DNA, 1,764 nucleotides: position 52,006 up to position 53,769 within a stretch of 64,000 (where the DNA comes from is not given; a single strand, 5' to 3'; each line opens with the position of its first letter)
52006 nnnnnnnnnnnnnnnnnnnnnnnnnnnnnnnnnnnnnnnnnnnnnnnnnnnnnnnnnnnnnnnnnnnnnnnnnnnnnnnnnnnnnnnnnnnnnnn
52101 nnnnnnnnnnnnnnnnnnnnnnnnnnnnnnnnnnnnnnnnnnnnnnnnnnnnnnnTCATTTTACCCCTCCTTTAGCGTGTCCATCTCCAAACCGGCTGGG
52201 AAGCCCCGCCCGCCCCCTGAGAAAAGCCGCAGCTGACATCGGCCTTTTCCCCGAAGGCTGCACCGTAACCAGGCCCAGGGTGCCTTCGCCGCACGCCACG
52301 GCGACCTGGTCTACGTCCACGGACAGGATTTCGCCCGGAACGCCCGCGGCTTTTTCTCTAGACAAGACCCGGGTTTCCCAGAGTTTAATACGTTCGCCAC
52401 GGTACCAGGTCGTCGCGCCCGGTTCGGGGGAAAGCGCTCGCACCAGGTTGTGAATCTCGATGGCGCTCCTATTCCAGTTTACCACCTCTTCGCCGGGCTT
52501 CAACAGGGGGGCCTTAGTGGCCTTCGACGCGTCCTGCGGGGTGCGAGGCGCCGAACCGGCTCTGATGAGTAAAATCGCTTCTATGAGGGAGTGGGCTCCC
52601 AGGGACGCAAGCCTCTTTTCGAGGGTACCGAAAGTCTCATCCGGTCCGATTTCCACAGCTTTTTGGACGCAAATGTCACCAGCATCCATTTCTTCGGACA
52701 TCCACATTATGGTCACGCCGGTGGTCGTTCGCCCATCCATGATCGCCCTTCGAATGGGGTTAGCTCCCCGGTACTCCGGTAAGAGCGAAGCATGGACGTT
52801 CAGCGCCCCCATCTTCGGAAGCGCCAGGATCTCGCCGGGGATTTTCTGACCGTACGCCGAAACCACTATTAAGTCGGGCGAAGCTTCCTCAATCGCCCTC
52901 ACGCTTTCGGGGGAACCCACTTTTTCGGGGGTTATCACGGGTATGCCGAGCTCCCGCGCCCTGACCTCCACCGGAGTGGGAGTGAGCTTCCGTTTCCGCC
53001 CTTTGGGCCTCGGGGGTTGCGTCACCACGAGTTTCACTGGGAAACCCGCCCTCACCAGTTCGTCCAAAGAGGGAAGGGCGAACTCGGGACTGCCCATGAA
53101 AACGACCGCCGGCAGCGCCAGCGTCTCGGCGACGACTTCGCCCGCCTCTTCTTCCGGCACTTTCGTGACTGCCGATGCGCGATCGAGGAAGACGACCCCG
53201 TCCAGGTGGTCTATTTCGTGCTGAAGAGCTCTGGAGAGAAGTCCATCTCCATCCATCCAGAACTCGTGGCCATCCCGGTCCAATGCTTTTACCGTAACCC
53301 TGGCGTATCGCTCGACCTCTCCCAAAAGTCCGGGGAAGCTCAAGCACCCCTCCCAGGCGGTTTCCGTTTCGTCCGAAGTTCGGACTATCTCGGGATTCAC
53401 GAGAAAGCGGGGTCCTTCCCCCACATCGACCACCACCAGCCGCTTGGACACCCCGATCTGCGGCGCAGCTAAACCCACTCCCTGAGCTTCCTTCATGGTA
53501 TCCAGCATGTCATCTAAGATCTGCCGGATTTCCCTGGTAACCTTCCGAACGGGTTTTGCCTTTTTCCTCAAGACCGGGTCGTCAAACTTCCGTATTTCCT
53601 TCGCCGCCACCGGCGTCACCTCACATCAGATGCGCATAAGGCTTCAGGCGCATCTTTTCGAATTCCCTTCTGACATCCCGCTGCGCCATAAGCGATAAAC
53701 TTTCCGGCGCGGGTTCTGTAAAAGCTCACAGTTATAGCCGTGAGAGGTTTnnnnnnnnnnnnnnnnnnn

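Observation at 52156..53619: Peptide deformylase and methionyl-tRNA formyltransferase are encoded as one continuous 487-aa ORF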

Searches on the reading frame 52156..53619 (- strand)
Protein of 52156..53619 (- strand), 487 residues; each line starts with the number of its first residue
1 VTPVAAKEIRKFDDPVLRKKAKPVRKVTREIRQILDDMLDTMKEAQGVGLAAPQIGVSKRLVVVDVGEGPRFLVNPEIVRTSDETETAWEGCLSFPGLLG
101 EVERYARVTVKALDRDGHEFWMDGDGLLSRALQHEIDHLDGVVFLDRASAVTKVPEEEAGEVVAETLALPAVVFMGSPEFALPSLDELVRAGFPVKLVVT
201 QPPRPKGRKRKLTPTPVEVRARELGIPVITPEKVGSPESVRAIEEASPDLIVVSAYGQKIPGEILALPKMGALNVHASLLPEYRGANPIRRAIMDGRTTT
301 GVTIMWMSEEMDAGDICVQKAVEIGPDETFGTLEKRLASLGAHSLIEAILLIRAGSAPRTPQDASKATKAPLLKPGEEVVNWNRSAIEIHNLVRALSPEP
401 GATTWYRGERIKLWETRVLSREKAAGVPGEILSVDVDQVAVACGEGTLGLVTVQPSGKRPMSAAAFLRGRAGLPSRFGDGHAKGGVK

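Call 3: search_protein_families(library=pfam, proteins=[window:52156-53619:-], max_evalue=0.01)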
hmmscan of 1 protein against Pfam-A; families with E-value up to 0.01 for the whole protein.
window:52156-53619:- (487 aa): 3 families
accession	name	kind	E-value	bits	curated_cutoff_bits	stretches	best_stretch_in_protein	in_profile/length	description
PF01327.26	Pep_deformylase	-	4.7e-54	182.6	22.8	1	7-152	2-154/156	Polypeptide deformylase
PF00551.24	Formyl_trans_N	-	7.4e-41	140.3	26.1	1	173-349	6-181/181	Formyl transferase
PF02911.23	Formyl_trans_C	-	4.4e-28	97.8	21.1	1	373-470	2-99/100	Formyl transferase, C-terminal domain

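Call 4: search_protein_families(library=ncbifam, proteins=[window:52156-53619:-], max_evalue=0.01)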
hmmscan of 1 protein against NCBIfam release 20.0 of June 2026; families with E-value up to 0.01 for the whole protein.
window:52156-53619:- (487 aa): 13 families
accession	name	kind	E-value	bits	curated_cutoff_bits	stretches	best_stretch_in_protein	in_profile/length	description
TIGR00460.1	fmt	equivalog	5.3e-87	291.9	201.5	1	172-470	3-304/315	methionyl-tRNA formyltransferase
NF005414.0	PRK06988.1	equivalog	1.3e-51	175.4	316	1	178-451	11-286/311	formyltransferase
NF001159.1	PRK00150.1-3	subfamily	4.7e-50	169.4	125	1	7-151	3-153/167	peptide deformylase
NF005998.1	PRK08125.1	equivalog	4.7e-49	167.3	777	1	179-456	10-282/649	bifunctional UDP-4-amino-4-deoxy-L-arabinose formyltransferase/UDP-glucuronic acid oxidase ArnA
TIGR00079.1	pept_deformyl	equivalog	1.9e-46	157.6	103.95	1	11-154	6-153/161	peptide deformylase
NF009484.0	PRK12846.1-5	equivalog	1.1e-36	126.1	190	1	5-150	2-149/165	peptide deformylase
NF011189.0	PRK14595.1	equivalog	4.7e-28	97.9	232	1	6-155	3-153/162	peptide deformylase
NF009483.0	PRK12846.1-4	equivalog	5.2e-28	98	267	1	12-147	9-155/193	peptide deformylase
NF006670.0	PRK09218.1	equivalog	3.7e-23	82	162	1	13-143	8-135/136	peptide deformylase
TIGR00639.1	PurN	equivalog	4.3e-18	65.5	150.1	1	240-351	72-183/192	phosphoribosylglycinamide formyltransferase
NF004684.0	PRK06027.1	subfamily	1.8e-11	44.2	223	1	239-333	157-251/286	formyltetrahydrofolate deformylase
TIGR00655.1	PurU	equivalog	6.8e-11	42.3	285.95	1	239-335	152-248/280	formyltetrahydrofolate deformylase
NF005755.0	PRK07579.1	equivalog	1.8e-06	28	238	1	269-355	85-170/245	dTDP-4-amino-4,6-dideoxyglucose formyltransferase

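Call 6: find_homologous_proteins(query=window:52156-53619:-, max_evalue=1e-10)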
Query window:52156-53619:- (487 aa): 6848 proteins with E <= 1e-10 among 8000 candidates; the best 120 are listed.
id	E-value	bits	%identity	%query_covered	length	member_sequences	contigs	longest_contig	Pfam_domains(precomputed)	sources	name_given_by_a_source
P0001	0.0e+0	1062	100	99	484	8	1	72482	PF01327.27,PF00551.25,PF02911.24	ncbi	-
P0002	3.4e-282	955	88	99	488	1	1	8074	PF01327.27,PF00551.25,PF02911.24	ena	-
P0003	1.6e-194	666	63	98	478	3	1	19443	PF01327.27,PF00551.25,PF02911.24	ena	-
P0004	6.0e-192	657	64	95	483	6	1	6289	PF01327.27,PF00551.25,PF02911.24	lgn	-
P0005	1.6e-187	642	62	98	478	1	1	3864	PF01327.27,PF00551.25,PF02911.24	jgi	-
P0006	8.0e-186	637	61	98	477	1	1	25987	PF01327.27,PF00551.25,PF02911.24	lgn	-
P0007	9.1e-186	637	63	95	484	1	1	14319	PF01327.27,PF00551.25,PF02911.24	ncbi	-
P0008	2.3e-184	632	60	98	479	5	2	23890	PF01327.27,PF00551.25,PF02911.24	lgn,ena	-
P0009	4.5e-184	631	62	97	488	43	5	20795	PF01327.27,PF00551.25,PF02911.24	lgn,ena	-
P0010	6.0e-183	627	59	98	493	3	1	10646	PF01327.27,PF00551.25,PF02911.24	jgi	-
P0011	8.1e-183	627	61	98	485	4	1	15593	PF01327.27,PF00551.25,PF02911.24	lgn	-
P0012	3.4e-182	625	59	98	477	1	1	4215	PF01327.27,PF00551.25,PF02911.24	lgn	-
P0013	1.9e-181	622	60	97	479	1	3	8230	PF01327.27,PF00551.25,PF02911.24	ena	-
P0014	1.0e-180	620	59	98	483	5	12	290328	PF01327.27,PF00551.25,PF02911.24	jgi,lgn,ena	jgi:methionyl-tRNA formyltransferase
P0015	9.9e-180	617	59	97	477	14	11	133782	PF01327.27,PF00551.25,PF02911.24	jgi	jgi:methionyl-tRNA formyltransferase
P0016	8.9e-179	614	59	97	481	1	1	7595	PF01327.27,PF00551.25,PF02911.24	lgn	-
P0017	1.2e-178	613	58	97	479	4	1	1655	PF01327.27,PF00551.25,PF02911.24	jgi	-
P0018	1.7e-178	613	60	96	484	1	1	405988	PF01327.27,PF00551.25,PF02911.24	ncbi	-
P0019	7.9e-178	610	59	96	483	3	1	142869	PF01327.27,PF00551.25,PF02911.24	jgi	-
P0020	8.5e-178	610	58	98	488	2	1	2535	PF01327.27,PF00551.25,PF02911.24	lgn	-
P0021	9.5e-178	610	60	97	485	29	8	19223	PF01327.27,PF00551.25,PF02911.24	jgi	jgi:methionyl-tRNA formyltransferase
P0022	1.7e-177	609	59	98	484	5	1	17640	PF01327.27,PF00551.25,PF02911.24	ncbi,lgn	-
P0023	2.2e-177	609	59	97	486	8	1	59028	PF01327.27,PF00551.25,PF02911.24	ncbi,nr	ncbi:MAG TPA: methionyl-tRNA formyltransferase [Firmicutes bacterium]|nr:methionyl-tRNA formyltransf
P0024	3.0e-177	609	59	97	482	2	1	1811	PF01327.27,PF00551.25,PF02911.24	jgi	jgi:methionyl-tRNA formyltransferase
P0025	3.8e-177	608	59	97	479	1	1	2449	PF01327.27,PF00551.25,PF02911.24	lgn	-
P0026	7.1e-177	607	59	96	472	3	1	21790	PF01327.27,PF00551.25,PF02911.24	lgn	-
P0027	6.1e-176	604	57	97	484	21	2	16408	PF01327.27,PF00551.25,PF02911.24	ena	-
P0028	1.2e-175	603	58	97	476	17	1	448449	PF01327.27,PF00551.25,PF02911.24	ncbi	ncbi:MAG: methionyl-tRNA formyltransferase [Bacillota bacterium]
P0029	1.2e-175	603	57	96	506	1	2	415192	PF01327.27,PF00551.25,PF02911.24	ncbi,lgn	-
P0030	5.1e-175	601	58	98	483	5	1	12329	PF01327.27,PF00551.25,PF02911.24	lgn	-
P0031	5.4e-175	601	58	97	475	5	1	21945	PF01327.27,PF00551.25,PF02911.24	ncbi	-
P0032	6.0e-175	601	60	97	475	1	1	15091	PF01327.27,PF00551.25,PF02911.24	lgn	-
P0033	8.0e-175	601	59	98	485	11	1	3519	PF01327.27,PF00551.25,PF02911.24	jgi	jgi:methionyl-tRNA formyltransferase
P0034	1.1e-174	600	58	97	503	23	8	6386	PF01327.27,PF00551.25,PF02911.24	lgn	-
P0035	1.8e-174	599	58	98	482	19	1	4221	PF01327.27,PF00551.25,PF02911.24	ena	-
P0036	2.2e-174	599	57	98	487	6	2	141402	PF01327.27,PF00551.25,PF02911.24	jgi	jgi:methionyl-tRNA formyltransferase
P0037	1.9e-173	596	57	98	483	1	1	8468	PF01327.27,PF00551.25,PF02911.24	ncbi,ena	-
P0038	2.3e-173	596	59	95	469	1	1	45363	PF01327.27,PF00551.25,PF02911.24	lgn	-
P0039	9.6e-173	594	57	98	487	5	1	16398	PF01327.27,PF00551.25,PF02911.24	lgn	-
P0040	3.6e-172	592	58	96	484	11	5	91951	PF01327.27,PF00551.25,PF02911.24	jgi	jgi:methionyl-tRNA formyltransferase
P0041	2.0e-170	586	56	96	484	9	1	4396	PF01327.27,PF00551.25,PF02911.24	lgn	-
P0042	1.9e-169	583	58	95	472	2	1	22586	PF01327.27,PF00551.25,PF02911.24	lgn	-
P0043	6.2e-168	578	58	97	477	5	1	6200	PF01327.27,PF00551.25,PF02911.24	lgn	-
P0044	2.9e-167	576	56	98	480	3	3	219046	PF01327.27,PF00551.25,PF02911.24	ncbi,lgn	-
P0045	4.5e-165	568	54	97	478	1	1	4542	PF01327.27,PF00551.25,PF02911.24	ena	-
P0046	1.9e-164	566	55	95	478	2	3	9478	PF01327.27,PF00551.25,PF02911.24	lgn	-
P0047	1.8e-161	557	54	97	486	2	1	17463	PF01327.27,PF00551.25,PF02911.24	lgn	-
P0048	1.9e-159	550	54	96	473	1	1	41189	PF01327.27,PF00551.25,PF02911.24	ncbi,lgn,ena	-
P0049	3.5e-154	533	50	97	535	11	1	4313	PF01327.27,PF00551.25,PF02911.24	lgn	-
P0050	6.9e-153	528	49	97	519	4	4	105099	PF01327.27,PF00551.25,PF02911.24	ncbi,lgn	-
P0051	2.9e-152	526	52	97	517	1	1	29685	PF01327.27,PF00551.25,PF02911.24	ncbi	-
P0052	2.5e-150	520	51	92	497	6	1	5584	PF01327.27,PF00551.25,PF02911.24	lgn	-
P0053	7.0e-140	485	52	95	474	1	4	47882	PF01327.27,PF00551.25,PF02911.24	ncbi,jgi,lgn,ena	-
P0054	7.7e-140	485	51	97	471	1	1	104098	PF01327.27,PF00551.25,PF02911.24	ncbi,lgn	ncbi:MAG: methionyl-tRNA formyltransferase [Bacillota bacterium]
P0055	3.1e-131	457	50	95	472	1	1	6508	PF01327.27,PF00551.25,PF02911.24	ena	-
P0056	2.1e-130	454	51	96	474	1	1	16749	PF01327.27,PF00551.25,PF02911.24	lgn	-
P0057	8.2e-130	452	51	97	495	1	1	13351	PF01327.27,PF00551.25,PF02911.24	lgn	-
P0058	3.1e-126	440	50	98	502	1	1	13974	PF01327.27,PF00551.25,PF02911.24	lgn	-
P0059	4.1e-126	440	47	95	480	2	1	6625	PF01327.27,PF00551.25,PF02911.24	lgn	-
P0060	7.9e-126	439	50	96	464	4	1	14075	PF01327.27,PF00551.25,PF02911.24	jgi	jgi:methionyl-tRNA formyltransferase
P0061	9.8e-126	439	49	98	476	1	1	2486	PF01327.27,PF00551.25,PF02911.24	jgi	jgi:methionyl-tRNA formyltransferase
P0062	1.6e-125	438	49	94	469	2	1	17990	PF01327.27,PF00551.25,PF02911.24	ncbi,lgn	ncbi:MAG: methionyl-tRNA formyltransferase [Chloroflexota bacterium]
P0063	3.2e-125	437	46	97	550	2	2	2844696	PF01327.27,PF00551.25,PF02911.24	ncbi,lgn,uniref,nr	ncbi:methionyl-tRNA formyltransferase [Thermaerobacter marianensis DSM 12885]|uniref:Multifunctional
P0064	6.0e-125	436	47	97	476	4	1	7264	PF01327.27,PF00551.25,PF02911.24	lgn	-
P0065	6.8e-125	436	48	95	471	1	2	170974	PF01327.27,PF00551.25,PF02911.24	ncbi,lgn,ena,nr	ncbi:MAG TPA: methionyl-tRNA formyltransferase [Firmicutes bacterium]|nr:methionyl-tRNA formyltransf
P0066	9.2e-125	435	49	94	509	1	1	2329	PF01327.27,PF00551.25,PF02911.24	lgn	-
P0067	5.4e-124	433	49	97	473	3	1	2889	PF01327.27,PF00551.25,PF02911.24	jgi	-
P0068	8.1e-124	432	47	97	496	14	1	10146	PF01327.27,PF00551.25,PF02911.24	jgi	-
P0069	4.0e-123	430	46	98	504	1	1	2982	PF01327.27,PF00551.25,PF02911.24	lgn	-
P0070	1.5e-122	428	48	95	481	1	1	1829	PF01327.27,PF00551.25,PF02911.24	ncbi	ncbi:MAG TPA: methionyl-tRNA formyltransferase, partial [Thermaerobacter sp.]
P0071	1.7e-122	428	48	94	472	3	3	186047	PF01327.27,PF00551.25,PF02911.24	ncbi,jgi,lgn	-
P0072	2.4e-122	428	48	98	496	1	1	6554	PF01327.27,PF00551.25,PF02911.24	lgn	-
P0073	4.6e-122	427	47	95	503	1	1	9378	PF01327.27,PF00551.25,PF02911.24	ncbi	-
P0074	6.8e-122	426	47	95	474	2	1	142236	PF01327.27,PF00551.25,PF02911.24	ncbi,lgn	ncbi:MAG: methionyl-tRNA formyltransferase [Ignavibacteriales bacterium]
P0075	7.3e-122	426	47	97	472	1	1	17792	PF01327.27,PF00551.25,PF02911.24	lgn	-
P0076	1.1e-121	425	45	97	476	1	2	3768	PF01327.27,PF00551.25,PF02911.24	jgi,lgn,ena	-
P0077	1.6e-121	425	47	95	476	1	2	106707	PF01327.27,PF00551.25,PF02911.24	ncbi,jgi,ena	-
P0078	3.8e-121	424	49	95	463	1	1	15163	PF01327.27,PF00551.25,PF02911.24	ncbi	-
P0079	5.0e-121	423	52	83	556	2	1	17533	PF01327.27,PF00551.25,PF02911.24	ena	-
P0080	5.1e-121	423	47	97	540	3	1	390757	PF01327.27,PF00551.25,PF02911.24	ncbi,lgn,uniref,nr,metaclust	ncbi:methionyl-tRNA formyltransferase [Thermaerobacter subterraneus]|uniref:Multifunctional fusion p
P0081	9.1e-121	422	49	95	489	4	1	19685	PF01327.27,PF00551.25,PF02911.24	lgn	-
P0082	1.1e-120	422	47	98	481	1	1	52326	PF01327.27,PF00551.25,PF02911.24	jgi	-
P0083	1.4e-119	418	47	97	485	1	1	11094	PF01327.27,PF00551.25,PF02911.24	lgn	-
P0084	3.8e-119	417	47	95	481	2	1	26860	PF01327.27,PF00551.25,PF02911.24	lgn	-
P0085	4.3e-119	417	48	97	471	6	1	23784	PF01327.27,PF00551.25,PF02911.24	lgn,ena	-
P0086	1.1e-118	415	49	95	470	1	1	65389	PF01327.27,PF00551.25,PF02911.24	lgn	-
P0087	2.8e-118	414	50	83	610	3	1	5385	PF01327.27,PF00551.25,PF02911.24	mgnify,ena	mgnify:CR=1 FL=1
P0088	3.0e-118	414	47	97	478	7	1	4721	PF01327.27,PF00551.25,PF02911.24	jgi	jgi:methionyl-tRNA formyltransferase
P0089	7.5e-118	413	46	99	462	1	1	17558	PF01327.27,PF00551.25,PF02911.24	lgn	-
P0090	1.0e-117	412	47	95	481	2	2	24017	PF01327.27,PF00551.25,PF02911.24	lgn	-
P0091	4.4e-117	410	47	97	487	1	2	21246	PF01327.27,PF00551.25,PF02911.24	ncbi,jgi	-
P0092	8.6e-117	409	46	95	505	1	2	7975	PF01327.27,PF00551.25,PF02911.24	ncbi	-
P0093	1.2e-116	409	45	95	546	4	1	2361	PF01327.27,PF00551.25,PF02911.24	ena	-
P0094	2.9e-116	407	46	95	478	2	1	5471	PF01327.27,PF00551.25,PF02911.24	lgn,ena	-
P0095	3.4e-116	407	45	96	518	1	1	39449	PF01327.27,PF00551.25,PF02911.24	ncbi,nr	ncbi:MAG: methionyl-tRNA formyltransferase [Acetobacteraceae bacterium]|nr:methionyl-tRNA formyltran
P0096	2.6e-115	404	45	95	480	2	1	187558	PF01327.27,PF00551.25,PF02911.24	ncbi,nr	ncbi:MAG: methionyl-tRNA formyltransferase [bacterium]|nr:methionyl-tRNA formyltransferase [bacteriu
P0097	1.4e-114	402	43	95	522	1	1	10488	PF01327.27,PF00551.25,PF02911.24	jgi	jgi:methionyl-tRNA formyltransferase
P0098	1.8e-114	402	44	96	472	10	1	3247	PF01327.27,PF00551.25,PF02911.24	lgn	-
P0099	2.4e-114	401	48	94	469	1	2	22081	PF01327.27,PF00551.25,PF02911.24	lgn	-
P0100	1.0e-113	399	47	95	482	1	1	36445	PF01327.27,PF00551.25,PF02911.24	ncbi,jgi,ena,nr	ncbi:MAG TPA: methionyl-tRNA formyltransferase [Clostridiales bacterium]|nr:methionyl-tRNA formyltra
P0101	3.1e-113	398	44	97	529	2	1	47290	PF01327.27,PF00551.25,PF02911.24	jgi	-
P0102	5.0e-113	397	61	61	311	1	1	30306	PF01327.27,PF00551.25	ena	-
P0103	1.4e-112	395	44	96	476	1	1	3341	PF01327.27,PF00551.25,PF02911.24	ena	-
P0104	1.6e-112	395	44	96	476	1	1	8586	PF01327.27,PF00551.25,PF02911.24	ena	-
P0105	1.9e-112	395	44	96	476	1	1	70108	PF01327.27,PF00551.25,PF02911.24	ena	-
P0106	9.3e-112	393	44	95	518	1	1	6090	PF01327.27,PF00551.25,PF02911.24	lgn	-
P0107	1.6e-111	392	45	96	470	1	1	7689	PF01327.27,PF00551.25,PF02911.24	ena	-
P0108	2.4e-110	388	46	97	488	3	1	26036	PF01327.27,PF00551.25,PF02911.24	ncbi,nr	ncbi:MAG: methionyl-tRNA formyltransferase [Actinomycetia bacterium]|nr:methionyl-tRNA formyltransfe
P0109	6.8e-110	386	45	97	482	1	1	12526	PF01327.27,PF00551.25,PF02911.24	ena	-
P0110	7.7e-109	383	43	96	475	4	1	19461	PF01327.27,PF00551.25,PF02911.24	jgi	jgi:methionyl-tRNA formyltransferase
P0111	2.0e-107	378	46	95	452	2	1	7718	PF01327.27,PF00551.25,PF02911.24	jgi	-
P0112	2.6e-107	378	45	95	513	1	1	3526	PF01327.27,PF00551.25,PF02911.24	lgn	-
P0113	1.5e-106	375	44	97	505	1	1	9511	PF01327.27,PF00551.25,PF02911.24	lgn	-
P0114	2.1e-106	375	47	89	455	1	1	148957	PF01327.27,PF00551.25,PF02911.24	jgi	jgi:methionyl-tRNA formyltransferase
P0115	8.8e-106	373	41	96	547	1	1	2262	PF01327.27,PF00551.25,PF02911.24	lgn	-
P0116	3.8e-103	364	45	91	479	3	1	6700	PF01327.27,PF00551.25,PF02911.24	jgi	jgi:methionyl-tRNA formyltransferase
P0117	1.2e-102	363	46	94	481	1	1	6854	PF01327.27,PF00551.25,PF02911.24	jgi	jgi:methionyl-tRNA formyltransferase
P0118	1.3e-102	362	44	98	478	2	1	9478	PF01327.27,PF00551.25,PF02911.24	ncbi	-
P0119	7.7e-101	357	62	56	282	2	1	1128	PF00551.25,PF02911.24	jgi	-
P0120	2.2e-99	352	44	89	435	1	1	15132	PF01327.27,PF00551.25,PF02911.24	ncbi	-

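Call 7: find_encoding_contigs(protein=window:52156-53619:-, flank=5000, max_places=6)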
Protein window:52156-53619:- (487 aa): no gene with exactly this product is on record in the collection.

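Call 9: find_encoding_contigs(protein=P0001, flank=3000, max_places=3)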
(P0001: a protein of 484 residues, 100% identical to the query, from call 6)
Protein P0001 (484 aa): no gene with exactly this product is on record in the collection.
